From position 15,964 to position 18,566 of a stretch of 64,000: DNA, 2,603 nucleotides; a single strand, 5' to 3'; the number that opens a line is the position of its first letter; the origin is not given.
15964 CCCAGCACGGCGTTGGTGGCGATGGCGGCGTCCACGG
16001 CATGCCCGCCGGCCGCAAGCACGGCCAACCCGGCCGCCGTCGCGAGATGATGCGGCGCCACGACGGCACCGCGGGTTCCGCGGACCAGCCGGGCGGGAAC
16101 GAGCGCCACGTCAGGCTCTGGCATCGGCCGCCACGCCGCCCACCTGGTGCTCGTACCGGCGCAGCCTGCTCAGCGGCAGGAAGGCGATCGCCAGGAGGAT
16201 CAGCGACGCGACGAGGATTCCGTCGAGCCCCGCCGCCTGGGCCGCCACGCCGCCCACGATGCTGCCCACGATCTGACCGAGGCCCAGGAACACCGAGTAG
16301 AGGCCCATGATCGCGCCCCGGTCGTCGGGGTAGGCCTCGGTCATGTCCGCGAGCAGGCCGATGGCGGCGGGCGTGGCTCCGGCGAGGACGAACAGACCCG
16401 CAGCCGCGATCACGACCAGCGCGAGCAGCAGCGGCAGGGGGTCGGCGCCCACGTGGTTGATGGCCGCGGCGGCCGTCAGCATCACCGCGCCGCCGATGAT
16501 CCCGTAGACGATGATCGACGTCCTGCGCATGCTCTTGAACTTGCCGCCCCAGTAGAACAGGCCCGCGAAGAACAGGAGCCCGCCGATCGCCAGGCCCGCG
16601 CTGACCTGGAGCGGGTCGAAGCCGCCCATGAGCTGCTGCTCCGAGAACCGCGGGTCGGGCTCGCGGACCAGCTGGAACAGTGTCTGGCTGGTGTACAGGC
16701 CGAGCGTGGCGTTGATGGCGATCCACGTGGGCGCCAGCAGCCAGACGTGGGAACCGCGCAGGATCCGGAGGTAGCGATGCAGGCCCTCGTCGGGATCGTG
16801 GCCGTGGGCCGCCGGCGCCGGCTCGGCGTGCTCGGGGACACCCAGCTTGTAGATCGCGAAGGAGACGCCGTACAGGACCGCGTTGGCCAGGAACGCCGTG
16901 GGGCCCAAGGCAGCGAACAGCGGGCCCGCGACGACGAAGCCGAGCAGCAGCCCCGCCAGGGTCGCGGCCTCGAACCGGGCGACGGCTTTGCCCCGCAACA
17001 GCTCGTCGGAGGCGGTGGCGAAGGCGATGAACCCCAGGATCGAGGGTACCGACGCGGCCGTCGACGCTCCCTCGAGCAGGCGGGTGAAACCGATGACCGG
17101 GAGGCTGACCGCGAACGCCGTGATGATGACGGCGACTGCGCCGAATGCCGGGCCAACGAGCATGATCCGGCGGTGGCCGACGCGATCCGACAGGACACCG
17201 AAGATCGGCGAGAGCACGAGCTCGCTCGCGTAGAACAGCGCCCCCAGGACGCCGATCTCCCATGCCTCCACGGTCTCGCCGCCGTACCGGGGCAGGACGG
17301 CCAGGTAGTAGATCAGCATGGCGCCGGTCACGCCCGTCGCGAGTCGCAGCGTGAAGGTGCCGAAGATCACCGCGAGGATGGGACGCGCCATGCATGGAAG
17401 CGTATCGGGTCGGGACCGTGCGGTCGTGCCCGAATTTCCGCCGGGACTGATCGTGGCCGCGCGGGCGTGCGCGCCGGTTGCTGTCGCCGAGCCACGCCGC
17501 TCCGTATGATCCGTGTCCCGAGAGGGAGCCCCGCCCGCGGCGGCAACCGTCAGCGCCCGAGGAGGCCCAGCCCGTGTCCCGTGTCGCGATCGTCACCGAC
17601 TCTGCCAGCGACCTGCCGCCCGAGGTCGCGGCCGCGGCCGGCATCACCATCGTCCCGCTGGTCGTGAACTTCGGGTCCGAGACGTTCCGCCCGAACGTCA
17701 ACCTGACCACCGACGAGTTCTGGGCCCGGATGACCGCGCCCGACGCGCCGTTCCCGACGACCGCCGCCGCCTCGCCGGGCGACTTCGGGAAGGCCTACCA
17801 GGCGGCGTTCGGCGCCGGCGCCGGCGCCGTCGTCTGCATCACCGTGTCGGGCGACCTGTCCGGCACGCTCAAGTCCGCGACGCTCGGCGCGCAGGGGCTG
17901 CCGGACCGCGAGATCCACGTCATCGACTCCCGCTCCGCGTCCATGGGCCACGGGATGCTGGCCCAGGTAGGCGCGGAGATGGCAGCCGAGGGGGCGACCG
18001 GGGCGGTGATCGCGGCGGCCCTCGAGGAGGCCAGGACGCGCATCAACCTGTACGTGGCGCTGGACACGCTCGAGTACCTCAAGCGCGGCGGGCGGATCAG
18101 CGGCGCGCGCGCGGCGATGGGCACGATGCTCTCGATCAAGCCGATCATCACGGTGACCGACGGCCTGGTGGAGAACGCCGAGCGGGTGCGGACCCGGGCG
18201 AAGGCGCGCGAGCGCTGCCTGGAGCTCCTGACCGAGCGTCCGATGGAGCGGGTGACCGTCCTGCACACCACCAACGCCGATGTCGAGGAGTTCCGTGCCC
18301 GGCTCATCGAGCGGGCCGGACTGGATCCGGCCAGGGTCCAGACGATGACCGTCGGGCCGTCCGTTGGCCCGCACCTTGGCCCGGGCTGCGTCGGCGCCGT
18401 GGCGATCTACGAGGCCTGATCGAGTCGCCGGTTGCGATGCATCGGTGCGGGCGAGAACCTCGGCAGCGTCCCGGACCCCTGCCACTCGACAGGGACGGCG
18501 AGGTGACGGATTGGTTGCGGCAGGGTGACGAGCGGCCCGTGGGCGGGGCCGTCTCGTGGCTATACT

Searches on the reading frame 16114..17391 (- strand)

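Call 48: search_protein_families(library=pfam, proteins=[window:16114-17391:-], max_evalue=0.0001)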
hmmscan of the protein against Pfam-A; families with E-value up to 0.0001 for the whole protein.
window:16114-17391:- (426 aa): 1 family
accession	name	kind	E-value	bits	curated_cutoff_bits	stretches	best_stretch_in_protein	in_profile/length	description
PF07690.21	MFS_1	-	4.4e-29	101.9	33.4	2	10-312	3-289/347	Major Facilitator Superfamily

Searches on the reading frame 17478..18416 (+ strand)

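Call 48: search_protein_families(library=pfam, proteins=[window:17478-18416:+], max_evalue=0.0001)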
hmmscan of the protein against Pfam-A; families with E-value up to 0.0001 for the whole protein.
window:17478-18416:+ (313 aa): 1 family
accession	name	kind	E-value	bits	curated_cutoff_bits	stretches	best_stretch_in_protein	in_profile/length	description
PF02645.21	DegV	-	6.1e-73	246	27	1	36-311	2-279/280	Uncharacterised protein, DegV family COG1307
